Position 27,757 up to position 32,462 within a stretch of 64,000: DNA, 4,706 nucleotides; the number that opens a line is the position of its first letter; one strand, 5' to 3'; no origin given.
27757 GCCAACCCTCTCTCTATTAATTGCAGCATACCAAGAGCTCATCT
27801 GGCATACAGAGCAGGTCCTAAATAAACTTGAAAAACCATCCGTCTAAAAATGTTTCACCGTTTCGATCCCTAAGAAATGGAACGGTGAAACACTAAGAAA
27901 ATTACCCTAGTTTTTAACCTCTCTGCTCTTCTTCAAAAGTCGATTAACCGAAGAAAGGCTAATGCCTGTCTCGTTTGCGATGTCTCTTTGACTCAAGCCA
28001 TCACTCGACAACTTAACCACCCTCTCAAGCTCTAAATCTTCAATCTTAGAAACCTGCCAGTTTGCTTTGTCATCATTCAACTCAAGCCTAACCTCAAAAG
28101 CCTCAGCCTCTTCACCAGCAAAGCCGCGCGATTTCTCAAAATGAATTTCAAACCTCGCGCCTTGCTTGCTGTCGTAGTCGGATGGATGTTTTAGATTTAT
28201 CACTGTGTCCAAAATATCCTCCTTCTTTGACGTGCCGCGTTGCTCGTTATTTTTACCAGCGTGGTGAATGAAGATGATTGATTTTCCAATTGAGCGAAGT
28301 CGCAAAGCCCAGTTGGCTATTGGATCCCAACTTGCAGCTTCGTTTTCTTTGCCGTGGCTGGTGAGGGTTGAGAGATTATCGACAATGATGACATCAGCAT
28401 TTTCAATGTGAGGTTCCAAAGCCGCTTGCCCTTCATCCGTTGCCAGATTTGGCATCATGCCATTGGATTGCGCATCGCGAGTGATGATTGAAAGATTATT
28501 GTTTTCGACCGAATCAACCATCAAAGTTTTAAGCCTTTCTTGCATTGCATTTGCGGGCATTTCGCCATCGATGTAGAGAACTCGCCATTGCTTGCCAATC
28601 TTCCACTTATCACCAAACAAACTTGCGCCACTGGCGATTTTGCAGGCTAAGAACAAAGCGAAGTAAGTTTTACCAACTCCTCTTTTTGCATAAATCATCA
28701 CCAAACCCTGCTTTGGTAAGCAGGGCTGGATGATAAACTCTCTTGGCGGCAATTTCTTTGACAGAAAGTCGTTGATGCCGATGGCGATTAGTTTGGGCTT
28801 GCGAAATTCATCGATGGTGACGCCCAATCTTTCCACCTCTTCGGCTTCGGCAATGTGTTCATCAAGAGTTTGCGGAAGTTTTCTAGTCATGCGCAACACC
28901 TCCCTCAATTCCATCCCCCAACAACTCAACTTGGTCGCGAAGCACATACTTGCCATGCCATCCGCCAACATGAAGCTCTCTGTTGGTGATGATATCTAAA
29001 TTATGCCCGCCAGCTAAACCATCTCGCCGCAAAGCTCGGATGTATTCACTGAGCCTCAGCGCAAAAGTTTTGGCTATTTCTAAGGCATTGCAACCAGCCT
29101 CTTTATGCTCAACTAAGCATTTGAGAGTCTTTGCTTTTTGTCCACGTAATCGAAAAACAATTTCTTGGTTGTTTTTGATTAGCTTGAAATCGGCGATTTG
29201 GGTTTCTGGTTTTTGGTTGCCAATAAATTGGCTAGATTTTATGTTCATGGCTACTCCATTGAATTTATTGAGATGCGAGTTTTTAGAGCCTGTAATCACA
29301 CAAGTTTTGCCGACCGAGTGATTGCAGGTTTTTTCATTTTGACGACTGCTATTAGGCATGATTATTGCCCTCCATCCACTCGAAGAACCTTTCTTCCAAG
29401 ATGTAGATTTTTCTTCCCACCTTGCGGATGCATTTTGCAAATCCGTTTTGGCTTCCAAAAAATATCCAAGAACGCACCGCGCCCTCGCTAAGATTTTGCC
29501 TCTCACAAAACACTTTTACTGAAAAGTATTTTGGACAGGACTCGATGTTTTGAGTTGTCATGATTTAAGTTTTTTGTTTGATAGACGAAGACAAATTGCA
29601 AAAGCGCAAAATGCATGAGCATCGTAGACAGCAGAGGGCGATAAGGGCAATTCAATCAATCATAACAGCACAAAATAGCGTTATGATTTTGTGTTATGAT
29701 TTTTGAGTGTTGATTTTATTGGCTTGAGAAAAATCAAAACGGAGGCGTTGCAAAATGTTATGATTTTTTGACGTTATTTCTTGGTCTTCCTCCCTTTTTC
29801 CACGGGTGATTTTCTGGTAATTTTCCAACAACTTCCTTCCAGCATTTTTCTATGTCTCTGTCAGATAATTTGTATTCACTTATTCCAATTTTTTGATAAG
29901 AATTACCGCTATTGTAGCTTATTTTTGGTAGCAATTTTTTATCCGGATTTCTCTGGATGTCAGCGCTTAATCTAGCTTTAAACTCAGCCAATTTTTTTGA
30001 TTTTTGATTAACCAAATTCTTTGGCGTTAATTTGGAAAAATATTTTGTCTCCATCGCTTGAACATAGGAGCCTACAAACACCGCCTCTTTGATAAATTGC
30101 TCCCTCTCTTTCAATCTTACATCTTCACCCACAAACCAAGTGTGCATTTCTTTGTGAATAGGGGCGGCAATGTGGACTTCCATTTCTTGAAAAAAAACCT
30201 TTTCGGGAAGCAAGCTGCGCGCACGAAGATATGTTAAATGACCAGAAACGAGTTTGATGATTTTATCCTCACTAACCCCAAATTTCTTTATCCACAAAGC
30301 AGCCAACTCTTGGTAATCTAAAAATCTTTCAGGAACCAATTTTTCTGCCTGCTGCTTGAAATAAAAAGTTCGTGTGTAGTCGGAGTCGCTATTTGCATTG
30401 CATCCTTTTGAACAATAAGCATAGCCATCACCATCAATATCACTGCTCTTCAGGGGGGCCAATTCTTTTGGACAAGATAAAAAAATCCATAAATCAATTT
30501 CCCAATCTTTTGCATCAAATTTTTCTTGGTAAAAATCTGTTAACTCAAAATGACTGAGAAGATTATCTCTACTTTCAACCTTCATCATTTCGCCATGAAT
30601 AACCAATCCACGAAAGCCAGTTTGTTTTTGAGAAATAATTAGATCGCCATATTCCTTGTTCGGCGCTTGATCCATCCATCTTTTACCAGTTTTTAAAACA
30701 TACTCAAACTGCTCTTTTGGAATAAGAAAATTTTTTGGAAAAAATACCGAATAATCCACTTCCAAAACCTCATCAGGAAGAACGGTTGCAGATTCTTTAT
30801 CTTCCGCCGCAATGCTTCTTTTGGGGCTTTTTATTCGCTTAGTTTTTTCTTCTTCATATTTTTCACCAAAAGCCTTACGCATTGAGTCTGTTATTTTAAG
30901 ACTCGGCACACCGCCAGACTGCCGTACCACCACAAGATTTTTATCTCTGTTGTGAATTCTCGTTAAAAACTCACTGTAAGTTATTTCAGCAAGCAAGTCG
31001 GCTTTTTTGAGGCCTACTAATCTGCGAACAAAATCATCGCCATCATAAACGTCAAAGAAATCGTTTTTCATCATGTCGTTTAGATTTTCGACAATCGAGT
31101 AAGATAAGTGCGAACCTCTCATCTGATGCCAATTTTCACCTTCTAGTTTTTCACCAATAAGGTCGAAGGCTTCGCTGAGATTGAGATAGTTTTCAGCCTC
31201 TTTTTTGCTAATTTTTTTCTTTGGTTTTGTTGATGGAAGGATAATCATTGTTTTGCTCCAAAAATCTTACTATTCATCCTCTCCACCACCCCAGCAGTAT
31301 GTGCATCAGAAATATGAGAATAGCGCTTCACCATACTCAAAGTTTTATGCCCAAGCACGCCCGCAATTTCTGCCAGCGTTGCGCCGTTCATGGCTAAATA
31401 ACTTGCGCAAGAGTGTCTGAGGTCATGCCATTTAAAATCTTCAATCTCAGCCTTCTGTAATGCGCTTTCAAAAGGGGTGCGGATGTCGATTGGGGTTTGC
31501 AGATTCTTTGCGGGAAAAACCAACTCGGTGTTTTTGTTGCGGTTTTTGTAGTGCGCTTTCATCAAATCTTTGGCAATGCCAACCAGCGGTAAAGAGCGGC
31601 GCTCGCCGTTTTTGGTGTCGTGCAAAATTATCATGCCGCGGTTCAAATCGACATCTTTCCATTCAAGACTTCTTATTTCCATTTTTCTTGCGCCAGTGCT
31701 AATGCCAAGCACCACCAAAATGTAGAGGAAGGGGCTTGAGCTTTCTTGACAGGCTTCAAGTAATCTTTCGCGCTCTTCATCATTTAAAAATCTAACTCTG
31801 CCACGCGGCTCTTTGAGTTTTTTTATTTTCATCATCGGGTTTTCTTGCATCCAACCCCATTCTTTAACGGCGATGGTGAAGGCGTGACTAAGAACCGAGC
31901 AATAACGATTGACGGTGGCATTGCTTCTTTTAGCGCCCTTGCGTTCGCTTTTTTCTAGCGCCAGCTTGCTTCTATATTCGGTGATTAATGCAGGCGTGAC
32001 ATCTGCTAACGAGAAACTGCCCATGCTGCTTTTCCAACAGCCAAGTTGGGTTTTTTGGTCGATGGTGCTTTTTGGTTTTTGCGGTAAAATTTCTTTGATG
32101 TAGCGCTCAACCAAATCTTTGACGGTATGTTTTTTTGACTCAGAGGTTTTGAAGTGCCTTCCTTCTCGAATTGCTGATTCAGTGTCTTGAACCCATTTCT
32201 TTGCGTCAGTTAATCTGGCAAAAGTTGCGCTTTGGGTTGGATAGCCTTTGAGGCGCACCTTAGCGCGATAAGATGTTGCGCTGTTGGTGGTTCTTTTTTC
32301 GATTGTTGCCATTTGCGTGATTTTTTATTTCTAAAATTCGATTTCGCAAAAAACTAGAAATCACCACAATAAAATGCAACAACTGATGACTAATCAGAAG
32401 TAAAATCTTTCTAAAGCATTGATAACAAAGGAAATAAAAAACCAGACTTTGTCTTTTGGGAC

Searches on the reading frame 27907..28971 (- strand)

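Call 21: search_protein_families(library=pfam, max_evalue=0.000001, proteins=[window:27907-28971:-])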
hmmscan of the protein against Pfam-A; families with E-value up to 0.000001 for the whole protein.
window:27907-28971:- (354 aa): 1 family
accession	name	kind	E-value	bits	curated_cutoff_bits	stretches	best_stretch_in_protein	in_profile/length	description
PF13481.12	AAA_25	-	7.3e-31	107.7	27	1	68-242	13-194/195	AAA domain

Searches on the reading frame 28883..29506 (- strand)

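Call 21: search_protein_families(library=pfam, max_evalue=0.000001, proteins=[window:28883-29506:-])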
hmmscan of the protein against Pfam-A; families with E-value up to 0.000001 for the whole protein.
window:28883-29506:- (207 aa): 1 family
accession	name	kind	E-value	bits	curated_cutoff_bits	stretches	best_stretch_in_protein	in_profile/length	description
PF22324.2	HTH_91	-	8.7e-14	51.5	27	1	118-196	2-74/77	Winged helix domain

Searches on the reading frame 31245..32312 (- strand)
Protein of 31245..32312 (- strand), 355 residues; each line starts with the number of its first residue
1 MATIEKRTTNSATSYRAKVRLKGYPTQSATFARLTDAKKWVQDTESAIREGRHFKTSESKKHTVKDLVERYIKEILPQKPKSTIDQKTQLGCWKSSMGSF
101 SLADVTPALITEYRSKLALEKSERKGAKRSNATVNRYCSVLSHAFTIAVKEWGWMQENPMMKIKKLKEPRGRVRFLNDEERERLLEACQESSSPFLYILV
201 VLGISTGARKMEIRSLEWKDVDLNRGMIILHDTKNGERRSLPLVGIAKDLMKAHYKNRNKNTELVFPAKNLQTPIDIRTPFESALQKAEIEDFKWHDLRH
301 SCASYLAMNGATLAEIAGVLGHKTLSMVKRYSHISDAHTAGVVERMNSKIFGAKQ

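Call 21: search_protein_families(library=pfam, max_evalue=0.000001, proteins=[window:31245-32312:-])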
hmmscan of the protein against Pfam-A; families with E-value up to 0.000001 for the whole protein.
window:31245-32312:- (355 aa): 1 family
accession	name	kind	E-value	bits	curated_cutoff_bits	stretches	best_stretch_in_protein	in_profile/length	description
PF00589.27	Phage_integrase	-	1.6e-29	103.3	27.1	1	175-337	2-171/172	Phage integrase family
